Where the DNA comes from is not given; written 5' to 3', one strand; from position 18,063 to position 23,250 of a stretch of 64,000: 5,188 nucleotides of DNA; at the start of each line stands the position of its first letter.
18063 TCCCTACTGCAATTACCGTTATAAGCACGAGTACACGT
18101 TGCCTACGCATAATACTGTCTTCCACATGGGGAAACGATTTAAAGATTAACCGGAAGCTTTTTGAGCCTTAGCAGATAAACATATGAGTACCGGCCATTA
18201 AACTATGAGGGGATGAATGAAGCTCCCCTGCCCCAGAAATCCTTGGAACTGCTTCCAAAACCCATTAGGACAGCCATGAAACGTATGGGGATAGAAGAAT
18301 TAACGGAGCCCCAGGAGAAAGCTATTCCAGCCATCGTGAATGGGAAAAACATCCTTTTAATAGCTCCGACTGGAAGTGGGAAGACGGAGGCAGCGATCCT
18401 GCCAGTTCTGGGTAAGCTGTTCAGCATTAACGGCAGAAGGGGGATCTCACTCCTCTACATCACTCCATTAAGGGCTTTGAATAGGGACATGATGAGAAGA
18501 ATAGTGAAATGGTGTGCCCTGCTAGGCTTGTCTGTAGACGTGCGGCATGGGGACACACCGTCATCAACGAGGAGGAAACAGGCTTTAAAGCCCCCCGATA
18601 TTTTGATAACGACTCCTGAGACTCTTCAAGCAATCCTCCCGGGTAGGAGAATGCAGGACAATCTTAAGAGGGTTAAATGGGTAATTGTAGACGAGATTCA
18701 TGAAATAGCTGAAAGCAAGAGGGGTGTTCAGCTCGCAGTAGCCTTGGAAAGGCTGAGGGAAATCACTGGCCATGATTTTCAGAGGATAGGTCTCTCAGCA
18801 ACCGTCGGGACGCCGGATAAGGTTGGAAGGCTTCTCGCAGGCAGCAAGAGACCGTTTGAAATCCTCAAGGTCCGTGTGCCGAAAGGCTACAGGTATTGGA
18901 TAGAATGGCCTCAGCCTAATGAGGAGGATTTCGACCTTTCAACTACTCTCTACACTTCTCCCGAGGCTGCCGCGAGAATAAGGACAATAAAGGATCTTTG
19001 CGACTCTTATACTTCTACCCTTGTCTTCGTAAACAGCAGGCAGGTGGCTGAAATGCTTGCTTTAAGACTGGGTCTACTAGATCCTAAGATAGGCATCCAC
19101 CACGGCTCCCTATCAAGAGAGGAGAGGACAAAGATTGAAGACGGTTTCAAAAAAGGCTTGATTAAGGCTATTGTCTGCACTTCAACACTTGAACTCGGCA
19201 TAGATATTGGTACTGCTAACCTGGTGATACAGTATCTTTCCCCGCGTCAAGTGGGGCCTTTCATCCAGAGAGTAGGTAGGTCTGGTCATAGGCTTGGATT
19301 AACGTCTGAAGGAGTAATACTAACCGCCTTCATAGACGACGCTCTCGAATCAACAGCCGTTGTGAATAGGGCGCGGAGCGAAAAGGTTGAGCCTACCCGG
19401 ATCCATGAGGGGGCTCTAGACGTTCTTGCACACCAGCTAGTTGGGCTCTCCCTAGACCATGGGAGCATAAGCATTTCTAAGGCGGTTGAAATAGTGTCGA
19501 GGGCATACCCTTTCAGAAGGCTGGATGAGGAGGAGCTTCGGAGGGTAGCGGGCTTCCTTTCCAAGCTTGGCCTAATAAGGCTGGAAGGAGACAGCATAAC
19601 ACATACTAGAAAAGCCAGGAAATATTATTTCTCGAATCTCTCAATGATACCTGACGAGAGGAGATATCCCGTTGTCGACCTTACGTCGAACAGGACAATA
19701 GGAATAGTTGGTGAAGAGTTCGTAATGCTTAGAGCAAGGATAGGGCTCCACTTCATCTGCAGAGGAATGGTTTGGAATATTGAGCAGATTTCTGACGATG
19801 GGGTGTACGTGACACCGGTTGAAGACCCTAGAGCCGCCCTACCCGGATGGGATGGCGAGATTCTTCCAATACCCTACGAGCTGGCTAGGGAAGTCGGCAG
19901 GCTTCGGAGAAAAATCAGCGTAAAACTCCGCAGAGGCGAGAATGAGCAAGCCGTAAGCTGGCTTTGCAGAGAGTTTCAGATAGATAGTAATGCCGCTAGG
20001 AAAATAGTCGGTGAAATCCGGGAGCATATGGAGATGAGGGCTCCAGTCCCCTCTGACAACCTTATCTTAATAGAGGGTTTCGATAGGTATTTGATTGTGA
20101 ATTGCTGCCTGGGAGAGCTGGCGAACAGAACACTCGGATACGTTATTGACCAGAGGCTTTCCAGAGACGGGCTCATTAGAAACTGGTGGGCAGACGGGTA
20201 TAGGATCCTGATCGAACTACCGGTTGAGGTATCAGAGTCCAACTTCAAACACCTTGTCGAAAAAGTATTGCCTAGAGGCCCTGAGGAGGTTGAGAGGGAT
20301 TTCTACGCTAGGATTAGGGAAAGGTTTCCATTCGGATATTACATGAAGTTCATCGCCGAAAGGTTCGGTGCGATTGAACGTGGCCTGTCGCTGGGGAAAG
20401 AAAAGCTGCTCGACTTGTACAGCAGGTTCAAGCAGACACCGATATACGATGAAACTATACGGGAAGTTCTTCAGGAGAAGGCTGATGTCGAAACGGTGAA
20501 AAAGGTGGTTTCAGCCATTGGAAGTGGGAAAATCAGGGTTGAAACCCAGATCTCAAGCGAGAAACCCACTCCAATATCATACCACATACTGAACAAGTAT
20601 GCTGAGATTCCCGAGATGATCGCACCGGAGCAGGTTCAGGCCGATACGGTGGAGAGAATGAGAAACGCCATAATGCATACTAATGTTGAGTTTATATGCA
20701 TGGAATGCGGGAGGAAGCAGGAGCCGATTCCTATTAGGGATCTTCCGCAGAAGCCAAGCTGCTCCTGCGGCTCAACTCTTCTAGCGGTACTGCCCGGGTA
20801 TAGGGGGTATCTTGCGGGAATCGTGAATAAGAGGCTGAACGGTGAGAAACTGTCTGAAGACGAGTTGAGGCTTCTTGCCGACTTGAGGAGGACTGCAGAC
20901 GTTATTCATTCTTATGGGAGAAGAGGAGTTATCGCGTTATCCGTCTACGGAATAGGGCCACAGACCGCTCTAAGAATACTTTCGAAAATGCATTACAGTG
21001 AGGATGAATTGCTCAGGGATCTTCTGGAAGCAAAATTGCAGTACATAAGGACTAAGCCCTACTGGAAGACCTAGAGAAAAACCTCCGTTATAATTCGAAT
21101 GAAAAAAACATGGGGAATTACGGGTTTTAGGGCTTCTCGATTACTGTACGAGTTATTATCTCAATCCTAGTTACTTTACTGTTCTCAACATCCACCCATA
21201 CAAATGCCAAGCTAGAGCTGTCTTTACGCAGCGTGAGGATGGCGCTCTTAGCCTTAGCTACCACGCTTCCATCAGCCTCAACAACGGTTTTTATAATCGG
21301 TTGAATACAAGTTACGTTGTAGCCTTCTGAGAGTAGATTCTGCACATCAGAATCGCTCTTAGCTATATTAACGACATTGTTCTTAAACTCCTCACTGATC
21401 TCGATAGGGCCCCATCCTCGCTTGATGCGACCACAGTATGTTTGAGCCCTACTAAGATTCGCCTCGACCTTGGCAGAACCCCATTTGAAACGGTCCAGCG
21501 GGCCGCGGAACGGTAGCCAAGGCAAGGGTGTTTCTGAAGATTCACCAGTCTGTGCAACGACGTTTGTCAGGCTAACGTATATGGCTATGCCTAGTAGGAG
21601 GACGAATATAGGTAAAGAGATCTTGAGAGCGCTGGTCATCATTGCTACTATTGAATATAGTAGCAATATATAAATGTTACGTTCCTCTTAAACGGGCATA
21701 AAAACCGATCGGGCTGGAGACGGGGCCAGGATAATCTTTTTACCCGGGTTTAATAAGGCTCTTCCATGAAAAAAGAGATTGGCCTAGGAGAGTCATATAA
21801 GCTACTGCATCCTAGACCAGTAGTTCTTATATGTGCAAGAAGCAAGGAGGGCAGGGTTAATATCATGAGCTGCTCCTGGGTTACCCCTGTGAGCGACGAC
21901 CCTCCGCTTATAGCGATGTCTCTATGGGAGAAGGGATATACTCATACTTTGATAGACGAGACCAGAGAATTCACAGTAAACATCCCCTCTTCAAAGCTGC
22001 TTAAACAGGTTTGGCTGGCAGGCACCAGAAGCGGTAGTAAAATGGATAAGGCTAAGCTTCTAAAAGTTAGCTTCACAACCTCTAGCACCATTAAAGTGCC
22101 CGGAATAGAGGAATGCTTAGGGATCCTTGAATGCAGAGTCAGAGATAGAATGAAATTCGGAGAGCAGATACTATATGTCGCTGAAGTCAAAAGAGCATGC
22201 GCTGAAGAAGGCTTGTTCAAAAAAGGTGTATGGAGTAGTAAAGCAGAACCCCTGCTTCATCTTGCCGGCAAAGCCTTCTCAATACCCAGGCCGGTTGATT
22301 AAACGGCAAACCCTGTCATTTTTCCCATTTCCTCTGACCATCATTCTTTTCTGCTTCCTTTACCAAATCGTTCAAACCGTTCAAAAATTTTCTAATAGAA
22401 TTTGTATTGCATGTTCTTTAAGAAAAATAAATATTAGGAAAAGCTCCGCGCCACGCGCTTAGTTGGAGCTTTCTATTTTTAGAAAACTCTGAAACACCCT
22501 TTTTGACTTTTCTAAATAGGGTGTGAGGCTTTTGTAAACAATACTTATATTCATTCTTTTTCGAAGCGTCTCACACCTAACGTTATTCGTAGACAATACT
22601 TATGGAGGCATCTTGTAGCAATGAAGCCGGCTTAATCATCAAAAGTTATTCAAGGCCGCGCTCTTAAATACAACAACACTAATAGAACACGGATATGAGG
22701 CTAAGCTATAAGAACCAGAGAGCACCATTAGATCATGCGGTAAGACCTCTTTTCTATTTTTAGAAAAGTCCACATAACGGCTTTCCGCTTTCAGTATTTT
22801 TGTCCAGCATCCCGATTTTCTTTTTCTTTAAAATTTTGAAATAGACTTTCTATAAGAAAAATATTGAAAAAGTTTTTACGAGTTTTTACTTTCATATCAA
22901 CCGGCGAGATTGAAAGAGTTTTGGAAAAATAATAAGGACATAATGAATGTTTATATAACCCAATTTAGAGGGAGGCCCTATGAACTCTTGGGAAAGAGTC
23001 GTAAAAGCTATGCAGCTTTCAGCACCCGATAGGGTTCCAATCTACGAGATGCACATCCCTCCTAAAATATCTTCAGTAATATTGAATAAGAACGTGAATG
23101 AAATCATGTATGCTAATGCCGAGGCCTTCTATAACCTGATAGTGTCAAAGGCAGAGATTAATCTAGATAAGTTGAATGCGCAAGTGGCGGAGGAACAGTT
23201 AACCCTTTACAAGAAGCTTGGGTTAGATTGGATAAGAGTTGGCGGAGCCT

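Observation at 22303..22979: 677-bp AT-rich intergenic region with a hairpin, long-range inverted repeat, 15-nt direct repeat and two copies of a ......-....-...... palindrome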

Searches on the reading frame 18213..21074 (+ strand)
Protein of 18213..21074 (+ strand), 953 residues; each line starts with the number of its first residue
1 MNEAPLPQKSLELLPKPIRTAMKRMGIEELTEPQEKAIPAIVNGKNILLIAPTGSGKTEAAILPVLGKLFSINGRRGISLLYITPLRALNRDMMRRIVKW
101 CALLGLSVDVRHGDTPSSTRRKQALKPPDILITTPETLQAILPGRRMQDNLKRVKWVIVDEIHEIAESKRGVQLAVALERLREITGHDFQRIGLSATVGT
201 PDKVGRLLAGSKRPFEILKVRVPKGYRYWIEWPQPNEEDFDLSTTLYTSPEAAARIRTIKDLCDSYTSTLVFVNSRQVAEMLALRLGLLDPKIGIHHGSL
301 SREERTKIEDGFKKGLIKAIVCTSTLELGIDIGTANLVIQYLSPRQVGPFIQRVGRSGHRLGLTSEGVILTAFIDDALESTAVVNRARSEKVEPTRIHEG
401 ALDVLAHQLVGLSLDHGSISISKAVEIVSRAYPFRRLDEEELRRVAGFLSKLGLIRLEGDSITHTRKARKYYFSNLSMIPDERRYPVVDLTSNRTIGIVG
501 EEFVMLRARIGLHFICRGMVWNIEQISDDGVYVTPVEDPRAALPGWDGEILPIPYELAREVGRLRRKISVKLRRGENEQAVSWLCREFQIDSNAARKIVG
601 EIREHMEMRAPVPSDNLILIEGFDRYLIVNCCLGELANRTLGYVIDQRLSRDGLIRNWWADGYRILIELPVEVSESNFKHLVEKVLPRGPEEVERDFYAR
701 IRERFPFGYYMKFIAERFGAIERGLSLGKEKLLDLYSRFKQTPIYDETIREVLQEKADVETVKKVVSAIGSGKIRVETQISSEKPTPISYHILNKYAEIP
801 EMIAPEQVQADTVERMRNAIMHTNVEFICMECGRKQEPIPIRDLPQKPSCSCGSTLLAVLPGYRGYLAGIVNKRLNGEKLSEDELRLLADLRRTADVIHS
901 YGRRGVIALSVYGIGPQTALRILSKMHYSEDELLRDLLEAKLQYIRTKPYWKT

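Call 8: search_protein_families(library=pfam, proteins=[window:18213-21074:+])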
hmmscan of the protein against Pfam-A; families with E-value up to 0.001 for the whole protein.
window:18213-21074:+ (953 aa): 5 families
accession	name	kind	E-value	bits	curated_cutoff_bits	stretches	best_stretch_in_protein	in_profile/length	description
PF00270.35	DEAD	-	5.3e-38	130.8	26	1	31-200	1-163/167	DEAD/DEAH box helicase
PF08494.16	DEAD_assoc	-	1.7e-24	87.1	23.5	1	612-789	1-191/191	DEAD/H associated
PF00271.37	Helicase_C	-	2.7e-19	69.9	23.5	1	258-358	5-107/110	Helicase conserved C-terminal domain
PF19306.5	WH_Lhr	-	3.9e-13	49.6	27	1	387-537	3-162/168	Large helicase-related protein, winged helix domain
PF04851.21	ResIII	-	3e-09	37.5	22.5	1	29-198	3-162/164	Type III restriction enzyme, res subunit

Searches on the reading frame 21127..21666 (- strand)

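Call 8: search_protein_families(library=pfam, proteins=[window:21127-21666:-])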
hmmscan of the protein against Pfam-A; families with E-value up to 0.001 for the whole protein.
window:21127-21666:- (179 aa): 0 families

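Call 33: search_protein_families(library=pfam, proteins=[window:21127-21666:-], max_evalue=1)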
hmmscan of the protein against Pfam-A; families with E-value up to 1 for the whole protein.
window:21127-21666:- (179 aa): 0 families

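Call 79: search_protein_families(library=ncbifam, proteins=[window:21127-21666:-], max_evalue=0.1)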
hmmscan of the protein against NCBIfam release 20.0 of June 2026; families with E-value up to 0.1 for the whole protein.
window:21127-21666:- (179 aa): 2 families
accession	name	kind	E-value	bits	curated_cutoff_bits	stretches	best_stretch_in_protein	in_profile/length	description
TIGR04250.1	SCM_rSAM_ScmE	equivalog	0.018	13.9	400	1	68-158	204-292/358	SynChlorMet cassette radical SAM/SPASM protein ScmE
NF005266.0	PRK06770.1-2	equivalog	0.093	12.2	396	0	50-110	68-128/201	hypothetical protein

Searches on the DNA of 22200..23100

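Call 9: search_rna_families(source=window, start=22200, end=23100, threshold=evalue, max_evalue=10, show_alignments=3)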
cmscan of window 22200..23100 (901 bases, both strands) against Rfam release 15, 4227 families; matches with E-value up to 10: 7.
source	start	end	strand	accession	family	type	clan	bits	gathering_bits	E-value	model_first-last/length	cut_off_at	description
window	22411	22480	+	RF02371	PyrG_leader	Cis-reg; leader;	-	24.7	65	0.85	1-78/78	no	PyrG leader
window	22479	22597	+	RF01607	ceN100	Gene; snRNA; snoRNA; HACA-box;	-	19.4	80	0.62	1-132/132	no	C. elegans snoRNA ceN100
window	22372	22539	-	RF01819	RsaD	Gene; sRNA;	-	18.5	50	1.2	1-189/189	no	RNA Staph. aureus D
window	22393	22503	-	RF04179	BTnc049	Gene; sRNA;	-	17.1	81.9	4.5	1-111/111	no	Bacteroides sRNA BTnc049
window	22420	22508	-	RF01770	rimP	Cis-reg; leader;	-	16.7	47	7.7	1-102/102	no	Gammaprotebacteria rimP leader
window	22713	22821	-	RF00383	IS1222_FSE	Cis-reg; frameshift_element;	-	13.2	45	9.3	1-118/118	no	Insertion sequence IS1222 ribosomal frameshifting element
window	22468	22584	+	RF02650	CncR1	Gene; sRNA;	-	13.1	76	2.7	1-213/213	no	Cag non-coding RNA1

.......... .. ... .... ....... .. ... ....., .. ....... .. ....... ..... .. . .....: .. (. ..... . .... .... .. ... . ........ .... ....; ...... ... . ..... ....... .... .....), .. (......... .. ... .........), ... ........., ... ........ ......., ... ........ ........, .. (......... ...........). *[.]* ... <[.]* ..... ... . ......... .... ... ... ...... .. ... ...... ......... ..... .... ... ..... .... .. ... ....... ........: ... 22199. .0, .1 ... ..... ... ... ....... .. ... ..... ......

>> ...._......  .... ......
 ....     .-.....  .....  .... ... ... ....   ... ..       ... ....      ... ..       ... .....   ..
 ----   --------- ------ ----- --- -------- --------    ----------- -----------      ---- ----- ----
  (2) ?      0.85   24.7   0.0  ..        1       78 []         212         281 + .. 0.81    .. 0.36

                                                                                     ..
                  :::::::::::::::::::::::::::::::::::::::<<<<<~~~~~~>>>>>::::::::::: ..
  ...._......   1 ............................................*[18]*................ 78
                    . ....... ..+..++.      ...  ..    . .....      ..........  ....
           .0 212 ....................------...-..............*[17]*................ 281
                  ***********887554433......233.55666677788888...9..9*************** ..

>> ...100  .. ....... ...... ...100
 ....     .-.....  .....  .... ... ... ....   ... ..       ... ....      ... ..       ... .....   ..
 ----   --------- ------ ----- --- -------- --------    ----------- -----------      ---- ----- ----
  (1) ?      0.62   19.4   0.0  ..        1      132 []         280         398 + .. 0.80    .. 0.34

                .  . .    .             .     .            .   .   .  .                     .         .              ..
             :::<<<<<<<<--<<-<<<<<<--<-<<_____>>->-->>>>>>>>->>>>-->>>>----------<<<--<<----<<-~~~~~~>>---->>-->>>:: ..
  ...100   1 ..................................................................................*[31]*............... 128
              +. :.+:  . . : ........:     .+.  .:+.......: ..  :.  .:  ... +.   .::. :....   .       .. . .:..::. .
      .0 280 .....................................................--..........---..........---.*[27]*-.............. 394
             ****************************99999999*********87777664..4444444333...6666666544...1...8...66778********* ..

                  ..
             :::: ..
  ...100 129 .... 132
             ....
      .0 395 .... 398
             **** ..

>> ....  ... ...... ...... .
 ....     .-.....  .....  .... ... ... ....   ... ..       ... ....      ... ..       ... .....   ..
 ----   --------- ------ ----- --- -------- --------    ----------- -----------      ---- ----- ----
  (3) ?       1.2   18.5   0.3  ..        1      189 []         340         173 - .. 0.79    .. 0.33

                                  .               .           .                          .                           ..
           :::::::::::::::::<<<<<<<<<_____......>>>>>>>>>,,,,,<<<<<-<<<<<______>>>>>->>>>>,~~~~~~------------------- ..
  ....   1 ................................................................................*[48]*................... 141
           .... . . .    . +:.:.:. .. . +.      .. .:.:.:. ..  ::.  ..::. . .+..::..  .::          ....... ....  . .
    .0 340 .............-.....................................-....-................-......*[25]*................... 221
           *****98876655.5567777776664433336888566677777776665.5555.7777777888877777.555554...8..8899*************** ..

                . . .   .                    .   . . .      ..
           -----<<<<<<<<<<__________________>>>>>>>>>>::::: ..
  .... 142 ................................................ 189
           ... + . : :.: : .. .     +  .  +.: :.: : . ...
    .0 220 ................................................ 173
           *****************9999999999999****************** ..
